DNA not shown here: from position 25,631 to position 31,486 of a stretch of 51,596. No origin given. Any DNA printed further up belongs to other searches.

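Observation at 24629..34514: Helicase-DUF1998 defence operon that fits neither Druantia III nor DISARM, with a Cas4/AddB-type Fe-S nuclease as third gene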

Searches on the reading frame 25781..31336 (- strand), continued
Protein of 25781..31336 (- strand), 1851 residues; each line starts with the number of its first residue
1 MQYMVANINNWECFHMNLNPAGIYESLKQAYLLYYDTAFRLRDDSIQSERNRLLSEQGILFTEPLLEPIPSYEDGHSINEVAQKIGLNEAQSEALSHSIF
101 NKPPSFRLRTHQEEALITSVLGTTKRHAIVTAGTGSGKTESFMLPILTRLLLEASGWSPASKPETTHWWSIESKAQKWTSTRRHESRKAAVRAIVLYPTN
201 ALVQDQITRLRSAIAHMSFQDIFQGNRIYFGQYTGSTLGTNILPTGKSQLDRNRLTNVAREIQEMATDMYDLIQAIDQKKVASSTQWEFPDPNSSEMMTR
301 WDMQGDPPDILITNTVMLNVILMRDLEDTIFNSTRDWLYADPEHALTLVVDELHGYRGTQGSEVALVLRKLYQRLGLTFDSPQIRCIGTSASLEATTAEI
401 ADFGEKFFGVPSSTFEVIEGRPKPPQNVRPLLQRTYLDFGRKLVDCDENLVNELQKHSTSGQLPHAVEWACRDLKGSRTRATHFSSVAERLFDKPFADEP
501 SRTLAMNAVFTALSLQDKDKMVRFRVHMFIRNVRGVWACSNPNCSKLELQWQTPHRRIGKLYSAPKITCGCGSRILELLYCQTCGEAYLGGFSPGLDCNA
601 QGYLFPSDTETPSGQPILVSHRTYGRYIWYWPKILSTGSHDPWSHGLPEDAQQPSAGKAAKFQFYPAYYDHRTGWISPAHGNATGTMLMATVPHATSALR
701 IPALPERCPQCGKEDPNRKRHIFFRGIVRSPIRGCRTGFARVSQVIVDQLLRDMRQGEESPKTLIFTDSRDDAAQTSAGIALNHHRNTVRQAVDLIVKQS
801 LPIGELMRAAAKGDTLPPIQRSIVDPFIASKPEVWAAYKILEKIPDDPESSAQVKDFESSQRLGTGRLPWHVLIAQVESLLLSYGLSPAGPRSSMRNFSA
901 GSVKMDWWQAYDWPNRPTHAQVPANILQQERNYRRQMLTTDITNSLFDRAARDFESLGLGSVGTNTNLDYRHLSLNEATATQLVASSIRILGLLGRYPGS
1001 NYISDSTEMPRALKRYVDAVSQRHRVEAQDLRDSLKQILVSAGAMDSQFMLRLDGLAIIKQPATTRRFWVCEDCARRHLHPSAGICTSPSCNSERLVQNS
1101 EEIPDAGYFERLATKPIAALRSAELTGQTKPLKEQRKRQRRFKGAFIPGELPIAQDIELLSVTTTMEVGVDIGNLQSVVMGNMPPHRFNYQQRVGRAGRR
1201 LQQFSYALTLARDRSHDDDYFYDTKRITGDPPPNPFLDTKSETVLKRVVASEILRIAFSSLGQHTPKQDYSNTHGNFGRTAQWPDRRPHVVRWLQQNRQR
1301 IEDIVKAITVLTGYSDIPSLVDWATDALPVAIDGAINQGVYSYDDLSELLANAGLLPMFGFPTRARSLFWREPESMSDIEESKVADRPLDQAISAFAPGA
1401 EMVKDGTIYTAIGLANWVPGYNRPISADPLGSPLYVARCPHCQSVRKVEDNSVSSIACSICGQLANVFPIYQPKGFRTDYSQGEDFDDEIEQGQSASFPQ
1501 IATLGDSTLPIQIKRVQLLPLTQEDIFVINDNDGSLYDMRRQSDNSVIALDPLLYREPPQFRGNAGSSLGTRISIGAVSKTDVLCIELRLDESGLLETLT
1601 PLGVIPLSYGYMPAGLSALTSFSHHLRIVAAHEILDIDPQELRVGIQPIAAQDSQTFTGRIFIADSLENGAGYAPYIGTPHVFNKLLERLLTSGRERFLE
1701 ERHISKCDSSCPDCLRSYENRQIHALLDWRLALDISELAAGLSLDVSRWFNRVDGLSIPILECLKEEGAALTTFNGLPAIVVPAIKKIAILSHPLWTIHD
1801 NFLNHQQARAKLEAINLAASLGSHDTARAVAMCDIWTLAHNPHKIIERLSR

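Call 36: search_protein_families(library=padloc, proteins=[L017:15118-17313:+, L020:15370-17274:+, L002:7397-7819:+, L013:22351-23430:+, L014:1595-3493:-, L021:15562-17229:+, L075:8990-9970:+, L053:15211-16407:+], max_evalue=0.001)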
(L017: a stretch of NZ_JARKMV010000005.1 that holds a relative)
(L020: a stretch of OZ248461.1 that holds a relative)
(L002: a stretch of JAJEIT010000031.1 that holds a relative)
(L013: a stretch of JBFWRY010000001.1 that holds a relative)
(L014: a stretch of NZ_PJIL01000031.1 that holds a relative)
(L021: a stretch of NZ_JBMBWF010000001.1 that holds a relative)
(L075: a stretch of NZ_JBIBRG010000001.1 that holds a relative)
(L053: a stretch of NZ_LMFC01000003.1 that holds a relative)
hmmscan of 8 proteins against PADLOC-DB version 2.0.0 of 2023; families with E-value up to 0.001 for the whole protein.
L017:15118-17313:+ (731 aa): 0 families

L020:15370-17274:+ (634 aa): 1 family
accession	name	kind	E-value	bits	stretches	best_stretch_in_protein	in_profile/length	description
PDLC03002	Helicase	-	0.00023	17.6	1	251-396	208-353/707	-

L002:7397-7819:+ (140 aa): 1 family
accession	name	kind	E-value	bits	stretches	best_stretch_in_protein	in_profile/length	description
PDLC03397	Vsr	-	9.3e-30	101.8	1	8-128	9-128/156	Type II nicking endonuclease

L013:22351-23430:+ (359 aa): 3 families
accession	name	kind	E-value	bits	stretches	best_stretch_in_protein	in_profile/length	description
PDLC03584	REase_II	-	1.3e-11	42.2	1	129-350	174-397/405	Type II restriction enzyme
PDLC03524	REase_II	-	2.6e-05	22.1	1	265-351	170-253/260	Type II restriction enzyme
PDLC03305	MTase_II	-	0.00017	18.9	1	265-351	423-506/513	Type II methyltransferase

L014:1595-3493:- (632 aa): 4 families
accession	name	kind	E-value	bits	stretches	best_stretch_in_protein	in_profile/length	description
PDLC03877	NsnA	-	3.1e-23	80.7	1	180-396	53-202/385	-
PDLC04027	PD-T4-2_A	-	7.4e-18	62.7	1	175-273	41-137/363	-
PDLC03418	REase_II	-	6.5e-09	33.4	1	186-249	30-92/372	Type II restriction enzyme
PDLC04709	PDC-M55C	-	7.4e-05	19.6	0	191-226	31-66/554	-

L021:15562-17229:+ (555 aa): 5 families
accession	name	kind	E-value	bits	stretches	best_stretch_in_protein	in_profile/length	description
PDLC03813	RTasNERD-Hel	-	5.4e-27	93.1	2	17-249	18-250/519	DRT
PDLC01087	C3a187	-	1.4e-17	61.7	2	224-375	212-360/559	NERD+UvrD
PDLC03921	MkoA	-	3.5e-07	26.3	1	15-102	12-99/1607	-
PDLC00104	GajB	-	8.9e-06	22.7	0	228-265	20-56/574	UrvD helicase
PDLC04173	GajB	-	4.6e-05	20.6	1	490-540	421-467/471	-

L075:8990-9970:+ (326 aa): 4 families
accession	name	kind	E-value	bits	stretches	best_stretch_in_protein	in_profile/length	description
PDLC00057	DruL4|DruL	-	8.2e-94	312.4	1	1-324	1-307/309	Unknown function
PDLC00056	DruL4|DruL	-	2.8e-22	76.9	2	4-101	3-104/330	Unknown function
PDLC00023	DruF2|DruF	-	1.5e-09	34.5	1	45-315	750-1006/1011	Unknown function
PDLC00016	DruF2|DruF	-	1.4e-08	31.2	1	46-284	771-1002/1030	Unknown function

L053:15211-16407:+ (398 aa): 5 families
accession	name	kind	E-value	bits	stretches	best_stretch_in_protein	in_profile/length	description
PDLC00060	DruK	-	3.5e-137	455.4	1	34-378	1-346/347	PD-(D/E)XK nuclease superfamily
PDLC00059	DruK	-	2.7e-16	57.7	1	167-297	116-241/326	PD-(D/E)XK nuclease superfamily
PDLC01250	Cas4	-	6.7e-09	34.2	1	166-290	51-167/168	"CAS-I,CAS-II,CAS-III,CAS-IV,CAS-V,CAS-VI; acquisition_associated"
PDLC00943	Cas4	-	1.4e-07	29.7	1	169-291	60-179/180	CRISPR-associated protein Cas4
PDLC00944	Cas4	-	1.2e-05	23.6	1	166-290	54-176/177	Cas4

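Call 37: search_protein_families(library=pfam, proteins=[L017:15118-17313:+, L020:15370-17274:+, L002:7397-7819:+, L013:22351-23430:+, L014:1595-3493:-, L021:15562-17229:+, L075:8990-9970:+, L053:15211-16407:+], max_evalue=0.001)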
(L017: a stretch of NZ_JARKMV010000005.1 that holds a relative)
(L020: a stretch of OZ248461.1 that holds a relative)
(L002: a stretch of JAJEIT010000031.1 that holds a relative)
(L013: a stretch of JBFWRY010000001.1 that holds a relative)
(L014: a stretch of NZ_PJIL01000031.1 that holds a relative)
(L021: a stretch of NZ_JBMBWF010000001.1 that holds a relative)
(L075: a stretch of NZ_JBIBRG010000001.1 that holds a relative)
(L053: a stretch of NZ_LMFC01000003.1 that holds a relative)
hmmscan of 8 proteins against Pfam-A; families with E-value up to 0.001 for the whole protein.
L017:15118-17313:+ (731 aa): 1 family
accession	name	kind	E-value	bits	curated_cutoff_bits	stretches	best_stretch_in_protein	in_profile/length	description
PF25199.1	nSTAND_NTPase5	-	0.00045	20.5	34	0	328-373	40-85/145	Novel STAND NTPase 5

L020:15370-17274:+ (634 aa): 1 family
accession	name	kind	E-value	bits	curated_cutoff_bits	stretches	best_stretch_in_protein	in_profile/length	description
PF25199.1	nSTAND_NTPase5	-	0.00014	22.2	34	0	245-292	39-84/145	Novel STAND NTPase 5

L002:7397-7819:+ (140 aa): 1 family
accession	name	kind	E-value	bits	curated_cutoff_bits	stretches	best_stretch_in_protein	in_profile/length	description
PF03852.21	Vsr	-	1e-30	105.8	27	1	7-74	7-74/74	DNA mismatch endonuclease Vsr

L013:22351-23430:+ (359 aa): 1 family
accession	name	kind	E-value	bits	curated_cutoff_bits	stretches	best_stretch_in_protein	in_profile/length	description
PF15515.12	MvaI_BcnI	-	2.7e-27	96.7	25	1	131-349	2-227/227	MvaI/BcnI restriction endonuclease family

L014:1595-3493:- (632 aa): 1 family
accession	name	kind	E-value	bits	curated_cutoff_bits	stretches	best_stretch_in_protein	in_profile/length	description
PF03235.19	GmrSD_N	-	2.9e-22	80.2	33.2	1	183-394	7-198/199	GmrSD restriction endonuclease, N-terminal domain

L021:15562-17229:+ (555 aa): 3 families
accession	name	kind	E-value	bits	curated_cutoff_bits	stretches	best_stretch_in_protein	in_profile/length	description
PF08378.17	NERD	-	3.8e-10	40.7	22.1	1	15-105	4-95/111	Nuclease-related domain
PF13538.12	UvrD_C_2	-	2.6e-06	27.6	27.4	1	495-534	10-52/52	UvrD-like helicase C-terminal domain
PF01443.25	Viral_helicase1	-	1.4e-05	25.4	21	1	492-534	182-227/228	Viral superfamily 1 RNA helicase core domain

L075:8990-9970:+ (326 aa): 0 families

L053:15211-16407:+ (398 aa): 1 family
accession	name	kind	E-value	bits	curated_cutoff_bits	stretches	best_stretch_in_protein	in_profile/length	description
PF12705.13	PDDEXK_1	-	4.1e-19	69.9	22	1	35-290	2-246/247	PD-(D/E)XK nuclease superfamily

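Call 39: search_solved_structures(query=window:25781-31291:-, max_evalue=0.001)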
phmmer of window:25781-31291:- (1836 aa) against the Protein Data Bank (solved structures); distinct sequences matched with E-value up to 0.001: 3.
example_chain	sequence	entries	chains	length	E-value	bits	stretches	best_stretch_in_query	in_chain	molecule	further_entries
9wae_A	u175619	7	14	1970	9e-154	517.1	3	1048-1719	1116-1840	Helicase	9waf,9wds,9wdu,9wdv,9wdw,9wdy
9tu7_Y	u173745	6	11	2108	4.9e-44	153.3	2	282-575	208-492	DEAD/DEAH box helicase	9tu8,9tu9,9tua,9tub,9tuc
6znp_A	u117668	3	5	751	8.8e-08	33.1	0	1122-1188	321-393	Uncharacterized ATP-dependent helicase YprA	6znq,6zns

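Call 50: find_encoding_contigs(protein=P0005, flank=10000, max_places=2)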
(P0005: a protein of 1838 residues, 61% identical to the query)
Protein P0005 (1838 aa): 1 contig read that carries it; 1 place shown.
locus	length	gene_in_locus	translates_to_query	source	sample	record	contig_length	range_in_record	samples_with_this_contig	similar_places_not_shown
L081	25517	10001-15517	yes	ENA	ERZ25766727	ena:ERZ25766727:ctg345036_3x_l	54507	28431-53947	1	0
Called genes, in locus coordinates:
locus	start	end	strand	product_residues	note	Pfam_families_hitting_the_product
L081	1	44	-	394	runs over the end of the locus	PF00899:ThiF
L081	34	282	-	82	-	PF14452:Multi_ubiq (weak)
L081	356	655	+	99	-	-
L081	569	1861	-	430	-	-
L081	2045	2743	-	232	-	-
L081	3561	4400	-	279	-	PF00730:HhH-GPD, PF01381:HTH_3, PF12844:HTH_19 (weak), PF13443:HTH_26 (weak), PF13560:HTH_31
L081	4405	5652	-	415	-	PF00145:DNA_methylase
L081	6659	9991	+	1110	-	-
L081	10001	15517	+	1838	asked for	PF00270:DEAD, PF27116:YjiV_N, PF00271:Helicase_C, PF09369:MZB (weak)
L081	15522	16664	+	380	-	PF12705:PDDEXK_1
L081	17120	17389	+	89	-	-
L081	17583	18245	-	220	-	PF02586:SRAP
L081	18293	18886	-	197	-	PF01336:tRNA_anti-codon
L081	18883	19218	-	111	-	PF14579:HHH_6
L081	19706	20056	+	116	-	-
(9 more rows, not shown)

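Call 51: find_encoding_contigs(protein=P0007, flank=10000, max_places=2)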
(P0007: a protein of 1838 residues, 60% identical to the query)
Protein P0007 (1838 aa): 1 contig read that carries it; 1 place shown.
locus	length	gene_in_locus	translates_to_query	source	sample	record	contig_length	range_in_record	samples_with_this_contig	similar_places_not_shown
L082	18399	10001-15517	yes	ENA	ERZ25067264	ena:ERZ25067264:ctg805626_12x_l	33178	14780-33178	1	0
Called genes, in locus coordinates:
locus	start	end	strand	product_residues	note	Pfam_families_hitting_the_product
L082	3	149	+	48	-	-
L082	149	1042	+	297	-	PF00398:RrnaAD, PF08241:Methyltransf_11 (weak), PF13649:Methyltransf_25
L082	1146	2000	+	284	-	PF00288:GHMP_kinases_N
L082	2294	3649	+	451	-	PF00483:NTP_transferase, PF01128:IspD, PF02348:CTP_transf_3 (faint), PF12804:NTP_transf_3, PF25087:GMPPB_C (faint), PF25084:LbH_EIF2B (weak), PF00132:Hexapep (weak)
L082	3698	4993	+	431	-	PF01595:CNNM, PF00571:CBS (weak), PF03471:CorC_HlyC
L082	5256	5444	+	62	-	-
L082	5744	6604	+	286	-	PF00730:HhH-GPD, PF00633:HHH, PF13560:HTH_31, PF01381:HTH_3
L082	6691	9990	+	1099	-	-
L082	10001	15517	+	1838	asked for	PF00270:DEAD, PF27116:YjiV_N, PF00271:Helicase_C (weak), PF09369:MZB (weak)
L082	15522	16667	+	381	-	PF12705:PDDEXK_1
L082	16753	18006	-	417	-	PF00145:DNA_methylase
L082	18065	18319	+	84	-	-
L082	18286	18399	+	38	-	?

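Call 52: find_encoding_contigs(protein=P0017, flank=10000, max_places=2)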
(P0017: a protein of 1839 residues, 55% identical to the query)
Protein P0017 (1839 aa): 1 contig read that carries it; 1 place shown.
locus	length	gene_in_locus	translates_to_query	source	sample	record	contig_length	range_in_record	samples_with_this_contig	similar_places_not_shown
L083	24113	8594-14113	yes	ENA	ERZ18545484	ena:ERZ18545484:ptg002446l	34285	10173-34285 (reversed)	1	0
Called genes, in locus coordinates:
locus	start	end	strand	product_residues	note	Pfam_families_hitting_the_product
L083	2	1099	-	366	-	?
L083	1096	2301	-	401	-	-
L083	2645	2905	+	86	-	PF13560:HTH_31, PF01381:HTH_3, PF13443:HTH_26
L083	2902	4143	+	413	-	PF00145:DNA_methylase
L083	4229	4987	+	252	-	PF00730:HhH-GPD, PF00633:HHH (weak), PF01381:HTH_3, PF13443:HTH_26, PF13560:HTH_31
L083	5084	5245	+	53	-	-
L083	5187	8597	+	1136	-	-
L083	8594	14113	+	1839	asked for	PF00270:DEAD, PF27116:YjiV_N, PF00271:Helicase_C (weak), PF09369:MZB (weak)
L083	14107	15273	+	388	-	PF12705:PDDEXK_1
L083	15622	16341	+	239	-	PF13091:PLDc_2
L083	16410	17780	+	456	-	-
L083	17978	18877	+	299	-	-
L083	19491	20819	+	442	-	PF00817:IMS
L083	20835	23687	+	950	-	PF02811:PHP, PF07733:DNA_pol3_alpha, PF17657:DNA_pol3_finger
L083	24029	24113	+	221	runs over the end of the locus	PF02586:SRAP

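Call 61: search_protein_families(library=ncbifam, proteins=[L026:6365-6904:+], max_evalue=1)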
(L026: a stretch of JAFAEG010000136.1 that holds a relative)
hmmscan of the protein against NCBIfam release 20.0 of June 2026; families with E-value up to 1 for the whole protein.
L026:6365-6904:+ (179 aa): 1 family
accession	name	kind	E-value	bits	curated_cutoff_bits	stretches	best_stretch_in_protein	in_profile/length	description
NF002814.1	PRK02963.1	equivalog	0.14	11.3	333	1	57-95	207-245/311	glutarate dioxygenase GlaH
